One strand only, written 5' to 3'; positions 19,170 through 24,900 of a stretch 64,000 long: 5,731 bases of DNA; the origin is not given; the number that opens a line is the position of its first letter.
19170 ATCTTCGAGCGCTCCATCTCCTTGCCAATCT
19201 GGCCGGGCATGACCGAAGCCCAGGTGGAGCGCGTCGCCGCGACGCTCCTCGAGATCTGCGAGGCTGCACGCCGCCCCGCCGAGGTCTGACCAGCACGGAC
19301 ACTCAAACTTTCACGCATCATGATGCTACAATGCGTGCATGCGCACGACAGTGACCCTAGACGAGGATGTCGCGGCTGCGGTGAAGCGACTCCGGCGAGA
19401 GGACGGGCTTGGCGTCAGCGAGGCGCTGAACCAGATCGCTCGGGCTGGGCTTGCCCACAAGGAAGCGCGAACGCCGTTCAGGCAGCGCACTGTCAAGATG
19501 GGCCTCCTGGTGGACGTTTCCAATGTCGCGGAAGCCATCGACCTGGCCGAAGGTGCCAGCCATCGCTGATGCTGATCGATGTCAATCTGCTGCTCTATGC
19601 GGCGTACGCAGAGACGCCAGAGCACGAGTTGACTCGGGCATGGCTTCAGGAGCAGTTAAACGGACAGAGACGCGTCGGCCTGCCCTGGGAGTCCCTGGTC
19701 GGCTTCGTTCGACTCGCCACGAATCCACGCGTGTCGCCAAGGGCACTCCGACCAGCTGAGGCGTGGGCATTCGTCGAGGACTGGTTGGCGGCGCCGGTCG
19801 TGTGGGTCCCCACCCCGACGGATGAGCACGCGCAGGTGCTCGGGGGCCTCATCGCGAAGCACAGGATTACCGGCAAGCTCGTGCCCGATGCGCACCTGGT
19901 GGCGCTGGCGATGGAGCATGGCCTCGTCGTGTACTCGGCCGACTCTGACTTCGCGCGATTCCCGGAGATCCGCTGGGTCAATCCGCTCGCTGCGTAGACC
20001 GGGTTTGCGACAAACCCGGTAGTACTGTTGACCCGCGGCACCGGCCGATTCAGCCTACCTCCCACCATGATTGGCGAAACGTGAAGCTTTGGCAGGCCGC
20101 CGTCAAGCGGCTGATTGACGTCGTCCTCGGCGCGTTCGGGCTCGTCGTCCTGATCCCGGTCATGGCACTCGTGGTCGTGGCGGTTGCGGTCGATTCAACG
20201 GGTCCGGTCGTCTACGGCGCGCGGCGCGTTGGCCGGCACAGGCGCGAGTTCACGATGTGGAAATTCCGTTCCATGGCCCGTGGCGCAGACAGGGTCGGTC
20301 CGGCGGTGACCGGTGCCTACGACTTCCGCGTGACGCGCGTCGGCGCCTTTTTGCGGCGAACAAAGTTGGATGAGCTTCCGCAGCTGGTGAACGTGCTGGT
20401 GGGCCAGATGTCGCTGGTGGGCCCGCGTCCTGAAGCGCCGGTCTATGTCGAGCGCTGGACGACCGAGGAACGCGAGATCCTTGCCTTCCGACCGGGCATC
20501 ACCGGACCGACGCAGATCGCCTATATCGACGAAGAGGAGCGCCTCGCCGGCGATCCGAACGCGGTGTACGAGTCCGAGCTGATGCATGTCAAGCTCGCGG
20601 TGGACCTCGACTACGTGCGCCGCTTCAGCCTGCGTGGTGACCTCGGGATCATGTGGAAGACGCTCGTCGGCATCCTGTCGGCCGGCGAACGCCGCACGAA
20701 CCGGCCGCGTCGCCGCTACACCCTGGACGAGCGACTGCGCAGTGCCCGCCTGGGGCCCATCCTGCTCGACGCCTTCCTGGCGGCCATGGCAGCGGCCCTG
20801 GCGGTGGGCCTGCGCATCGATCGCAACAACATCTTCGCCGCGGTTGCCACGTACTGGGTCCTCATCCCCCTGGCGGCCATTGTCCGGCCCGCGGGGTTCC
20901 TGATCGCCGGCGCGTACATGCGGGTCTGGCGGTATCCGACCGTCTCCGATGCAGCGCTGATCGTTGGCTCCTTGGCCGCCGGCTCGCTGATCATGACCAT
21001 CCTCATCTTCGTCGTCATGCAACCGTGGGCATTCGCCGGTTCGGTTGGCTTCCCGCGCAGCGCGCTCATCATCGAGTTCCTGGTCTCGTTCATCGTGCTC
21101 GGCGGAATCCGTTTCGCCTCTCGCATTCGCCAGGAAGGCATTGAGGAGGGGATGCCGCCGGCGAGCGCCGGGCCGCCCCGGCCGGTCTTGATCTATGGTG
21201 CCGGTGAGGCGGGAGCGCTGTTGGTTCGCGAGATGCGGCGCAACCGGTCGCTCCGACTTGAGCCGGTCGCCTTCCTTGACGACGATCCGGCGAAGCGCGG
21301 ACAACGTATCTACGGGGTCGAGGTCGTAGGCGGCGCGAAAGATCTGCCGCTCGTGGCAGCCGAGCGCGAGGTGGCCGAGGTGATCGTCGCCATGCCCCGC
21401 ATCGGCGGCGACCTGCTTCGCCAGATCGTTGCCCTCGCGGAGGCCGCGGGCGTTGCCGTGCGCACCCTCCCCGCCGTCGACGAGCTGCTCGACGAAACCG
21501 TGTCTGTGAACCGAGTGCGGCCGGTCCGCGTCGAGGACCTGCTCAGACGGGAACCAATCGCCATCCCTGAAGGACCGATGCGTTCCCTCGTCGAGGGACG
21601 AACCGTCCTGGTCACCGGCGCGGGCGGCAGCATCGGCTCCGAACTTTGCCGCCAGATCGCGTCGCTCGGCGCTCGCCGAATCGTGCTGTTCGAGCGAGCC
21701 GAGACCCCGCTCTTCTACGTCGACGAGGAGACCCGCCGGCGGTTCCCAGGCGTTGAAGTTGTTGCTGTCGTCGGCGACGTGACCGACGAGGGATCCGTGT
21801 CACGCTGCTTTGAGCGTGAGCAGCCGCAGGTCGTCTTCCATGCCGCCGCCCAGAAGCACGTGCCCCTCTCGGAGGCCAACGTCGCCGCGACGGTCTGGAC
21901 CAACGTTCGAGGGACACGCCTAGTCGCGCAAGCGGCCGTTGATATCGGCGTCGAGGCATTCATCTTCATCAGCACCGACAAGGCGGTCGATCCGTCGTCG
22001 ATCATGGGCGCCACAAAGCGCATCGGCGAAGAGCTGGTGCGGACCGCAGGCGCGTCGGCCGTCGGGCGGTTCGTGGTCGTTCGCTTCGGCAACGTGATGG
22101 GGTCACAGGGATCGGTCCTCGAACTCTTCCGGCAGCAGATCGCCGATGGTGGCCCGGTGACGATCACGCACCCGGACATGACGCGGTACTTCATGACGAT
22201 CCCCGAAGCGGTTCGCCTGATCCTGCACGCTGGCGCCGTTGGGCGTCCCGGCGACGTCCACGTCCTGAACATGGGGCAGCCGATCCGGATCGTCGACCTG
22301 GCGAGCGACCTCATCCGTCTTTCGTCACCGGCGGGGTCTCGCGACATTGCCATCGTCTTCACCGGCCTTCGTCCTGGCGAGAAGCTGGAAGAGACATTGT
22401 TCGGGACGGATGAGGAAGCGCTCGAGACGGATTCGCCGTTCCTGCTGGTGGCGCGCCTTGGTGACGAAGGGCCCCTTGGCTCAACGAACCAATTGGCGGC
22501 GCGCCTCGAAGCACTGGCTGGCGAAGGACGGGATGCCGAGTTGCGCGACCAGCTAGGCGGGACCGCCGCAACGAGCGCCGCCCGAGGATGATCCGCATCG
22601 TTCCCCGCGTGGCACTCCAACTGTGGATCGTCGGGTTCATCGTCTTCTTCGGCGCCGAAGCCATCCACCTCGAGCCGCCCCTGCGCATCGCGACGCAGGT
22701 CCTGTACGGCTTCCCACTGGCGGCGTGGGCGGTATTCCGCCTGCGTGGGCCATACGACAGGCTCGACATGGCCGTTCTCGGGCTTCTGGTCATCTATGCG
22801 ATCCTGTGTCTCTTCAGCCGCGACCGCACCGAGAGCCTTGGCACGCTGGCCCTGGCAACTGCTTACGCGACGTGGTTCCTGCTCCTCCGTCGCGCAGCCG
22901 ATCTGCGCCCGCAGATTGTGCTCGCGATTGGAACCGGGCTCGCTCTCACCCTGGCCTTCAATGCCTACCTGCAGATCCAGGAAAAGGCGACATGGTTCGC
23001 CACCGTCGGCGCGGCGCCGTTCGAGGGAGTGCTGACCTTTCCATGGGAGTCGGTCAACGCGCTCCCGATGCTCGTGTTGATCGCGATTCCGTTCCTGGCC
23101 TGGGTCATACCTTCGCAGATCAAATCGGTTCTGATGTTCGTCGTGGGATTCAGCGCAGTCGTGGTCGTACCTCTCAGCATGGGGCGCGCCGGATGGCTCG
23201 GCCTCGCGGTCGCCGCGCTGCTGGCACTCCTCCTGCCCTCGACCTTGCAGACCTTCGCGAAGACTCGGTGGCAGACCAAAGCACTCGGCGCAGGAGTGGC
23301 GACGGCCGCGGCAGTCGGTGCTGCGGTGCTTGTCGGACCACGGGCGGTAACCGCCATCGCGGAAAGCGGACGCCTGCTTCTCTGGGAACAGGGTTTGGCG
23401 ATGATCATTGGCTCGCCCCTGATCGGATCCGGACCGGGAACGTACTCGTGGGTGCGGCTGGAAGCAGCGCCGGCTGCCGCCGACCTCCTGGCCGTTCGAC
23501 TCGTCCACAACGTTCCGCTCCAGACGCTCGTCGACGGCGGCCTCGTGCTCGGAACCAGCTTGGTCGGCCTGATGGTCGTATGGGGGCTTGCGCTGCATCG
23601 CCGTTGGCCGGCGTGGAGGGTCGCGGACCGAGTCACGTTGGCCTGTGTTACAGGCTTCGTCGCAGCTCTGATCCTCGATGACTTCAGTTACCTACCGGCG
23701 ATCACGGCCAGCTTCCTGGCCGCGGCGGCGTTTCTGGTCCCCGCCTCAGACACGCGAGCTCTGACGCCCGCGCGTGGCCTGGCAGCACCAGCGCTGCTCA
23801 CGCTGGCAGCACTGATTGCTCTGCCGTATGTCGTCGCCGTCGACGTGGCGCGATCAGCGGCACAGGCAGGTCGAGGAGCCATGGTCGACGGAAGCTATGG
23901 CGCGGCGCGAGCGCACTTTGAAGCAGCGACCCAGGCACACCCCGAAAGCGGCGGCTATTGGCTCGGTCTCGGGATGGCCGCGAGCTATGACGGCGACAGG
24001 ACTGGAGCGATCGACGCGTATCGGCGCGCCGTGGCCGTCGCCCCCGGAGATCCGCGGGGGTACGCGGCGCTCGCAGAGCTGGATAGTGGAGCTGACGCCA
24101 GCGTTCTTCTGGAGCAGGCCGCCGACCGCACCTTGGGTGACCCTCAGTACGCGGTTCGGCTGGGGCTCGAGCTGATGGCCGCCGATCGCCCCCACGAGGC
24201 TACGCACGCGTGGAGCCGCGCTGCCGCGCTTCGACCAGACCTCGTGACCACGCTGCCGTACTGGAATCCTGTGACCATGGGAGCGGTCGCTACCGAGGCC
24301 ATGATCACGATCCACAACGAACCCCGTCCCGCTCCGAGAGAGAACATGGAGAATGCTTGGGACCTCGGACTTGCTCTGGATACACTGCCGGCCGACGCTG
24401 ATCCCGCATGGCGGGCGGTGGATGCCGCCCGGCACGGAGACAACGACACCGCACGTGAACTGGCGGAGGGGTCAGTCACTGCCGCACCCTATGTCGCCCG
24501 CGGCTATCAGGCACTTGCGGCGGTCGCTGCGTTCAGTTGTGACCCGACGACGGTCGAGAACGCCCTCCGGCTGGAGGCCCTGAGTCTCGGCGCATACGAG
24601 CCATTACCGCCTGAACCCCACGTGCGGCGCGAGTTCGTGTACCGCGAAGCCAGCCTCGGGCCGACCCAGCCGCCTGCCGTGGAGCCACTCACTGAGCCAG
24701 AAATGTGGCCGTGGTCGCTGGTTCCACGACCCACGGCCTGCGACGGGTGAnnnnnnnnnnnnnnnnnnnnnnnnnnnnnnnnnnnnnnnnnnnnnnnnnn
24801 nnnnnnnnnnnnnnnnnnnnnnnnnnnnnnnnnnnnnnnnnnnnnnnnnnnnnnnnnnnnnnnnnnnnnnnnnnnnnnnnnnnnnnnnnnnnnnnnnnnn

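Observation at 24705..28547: Paralogous pair of uncharacterised GT-C-like polytopic proteins in opposite orientation flanking GT87 paralog 5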

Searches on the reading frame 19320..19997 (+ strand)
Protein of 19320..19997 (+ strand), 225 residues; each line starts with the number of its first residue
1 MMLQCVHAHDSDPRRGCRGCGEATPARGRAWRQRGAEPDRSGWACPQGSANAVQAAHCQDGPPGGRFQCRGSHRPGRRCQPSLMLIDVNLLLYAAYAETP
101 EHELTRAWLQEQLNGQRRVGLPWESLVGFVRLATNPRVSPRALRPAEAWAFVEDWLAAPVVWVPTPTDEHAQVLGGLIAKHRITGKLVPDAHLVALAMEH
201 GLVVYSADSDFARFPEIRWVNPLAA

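Call 18: search_protein_families(library=pfam, proteins=[window:19320-19997:+], max_evalue=0.001)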
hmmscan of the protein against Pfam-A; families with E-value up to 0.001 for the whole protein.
window:19320-19997:+ (225 aa): 1 family
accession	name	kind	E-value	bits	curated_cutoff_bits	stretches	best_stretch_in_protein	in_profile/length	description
PF01850.27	PIN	-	3.1e-09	37.9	23.6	1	84-215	1-118/120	PIN domain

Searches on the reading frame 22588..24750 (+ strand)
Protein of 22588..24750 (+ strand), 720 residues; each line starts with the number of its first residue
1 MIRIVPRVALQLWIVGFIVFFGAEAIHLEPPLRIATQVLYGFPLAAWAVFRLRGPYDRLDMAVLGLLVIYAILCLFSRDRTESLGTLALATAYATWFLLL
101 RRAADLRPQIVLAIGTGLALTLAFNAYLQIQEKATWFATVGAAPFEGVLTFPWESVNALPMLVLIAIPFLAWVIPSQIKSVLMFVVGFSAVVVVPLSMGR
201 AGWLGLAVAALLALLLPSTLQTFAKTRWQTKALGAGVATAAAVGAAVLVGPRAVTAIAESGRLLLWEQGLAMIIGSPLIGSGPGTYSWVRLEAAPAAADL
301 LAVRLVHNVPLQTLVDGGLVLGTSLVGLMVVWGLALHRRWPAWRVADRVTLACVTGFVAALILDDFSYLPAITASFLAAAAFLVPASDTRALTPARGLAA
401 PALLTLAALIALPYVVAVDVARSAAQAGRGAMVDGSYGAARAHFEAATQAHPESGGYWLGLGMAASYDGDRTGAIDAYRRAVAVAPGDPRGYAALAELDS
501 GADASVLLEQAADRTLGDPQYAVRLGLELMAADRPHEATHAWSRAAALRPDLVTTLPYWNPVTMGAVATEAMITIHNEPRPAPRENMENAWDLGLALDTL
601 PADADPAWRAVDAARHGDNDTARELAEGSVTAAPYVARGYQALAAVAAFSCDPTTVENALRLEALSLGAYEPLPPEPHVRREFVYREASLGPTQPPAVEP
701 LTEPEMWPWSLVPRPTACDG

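Call 4: search_protein_families(library=pfam, proteins=[window:22588-24750:+], max_evalue=1)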
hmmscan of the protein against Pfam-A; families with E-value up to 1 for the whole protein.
window:22588-24750:+ (720 aa): 12 families
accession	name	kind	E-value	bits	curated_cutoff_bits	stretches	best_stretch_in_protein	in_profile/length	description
PF04932.20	Wzy_C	-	2.1e-09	37.8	31.7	1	189-322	5-145/149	O-Antigen ligase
PF07719.23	TPR_2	-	1.4e-08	34.6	27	2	457-488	3-34/34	Tetratricopeptide repeat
PF13428.12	TPR_14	-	6.8e-07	29.8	23.5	2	458-498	4-44/44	Tetratricopeptide repeat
PF13432.12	TPR_16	-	1.7e-06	28.8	32.7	1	427-489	3-65/65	Tetratricopeptide repeat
PF00515.34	TPR_1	-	0.00032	20.8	27.8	1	458-487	4-33/34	Tetratricopeptide repeat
PF14559.12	TPR_19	-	0.00059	20.6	25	1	434-498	4-68/68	Tetratricopeptide repeat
PF23914.1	TPR_CcmH_CycH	-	0.0021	18.4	42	1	449-548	44-150/158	Cytochrome c-type biogenesis protein H TPR domain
PF13414.12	TPR_11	-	0.0062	16.6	26.8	1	470-497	9-36/42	TPR repeat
PF23532.1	Microp_apicomplexa_18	-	0.012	16.2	27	1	199-253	20-74/98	Apicomplexa microprotein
PF13181.12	TPR_8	-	0.16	12.7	25.7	0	457-486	3-32/34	Tetratricopeptide repeat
PF04276.17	DUF443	-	0.24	11.6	26.2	1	162-223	23-85/202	Protein of unknown function (DUF443)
PF13424.12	TPR_12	-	0.31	11.7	30.1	1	433-485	15-75/77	Tetratricopeptide repeat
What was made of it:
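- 22588..24750 (+): Wzy_C (O-antigen ligase/polymerase-like) plus TPR membrane protein, 720 aa, immediately upstream of A in the same operon. Pfam Wzy_C 2.1e-9 and TPR families (call 4).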

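Call 5: search_protein_families(library=ncbifam, proteins=[window:22588-24750:+], max_evalue=1)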
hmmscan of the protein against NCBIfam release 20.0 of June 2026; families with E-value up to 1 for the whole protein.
window:22588-24750:+ (720 aa): 5 families
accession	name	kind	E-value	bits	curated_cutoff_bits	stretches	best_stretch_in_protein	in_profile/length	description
TIGR02552.1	LcrH_SycD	equivalog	1.4e-10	41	104.8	1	431-497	28-94/136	SycD/LcrH family type III secretion system chaperone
NF040959.1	MamA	equivalog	6e-06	25.8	200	2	436-496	120-180/204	magnetosome protein MamA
NF033920.0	C39_PA2778_fam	equivalog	0.00035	20.1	150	1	434-504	169-239/255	PA2778 family cysteine peptidase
TIGR02917.1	PEP_TPR_lipo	equivalog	0.00051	18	312.2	1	427-552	369-498/899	XrtA/PEP-CTERM system TPR-repeat protein PrsT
TIGR02521.1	type_IV_pilW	equivalog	0.056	13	154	1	421-489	31-99/234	type IV pilus biogenesis/stability protein PilW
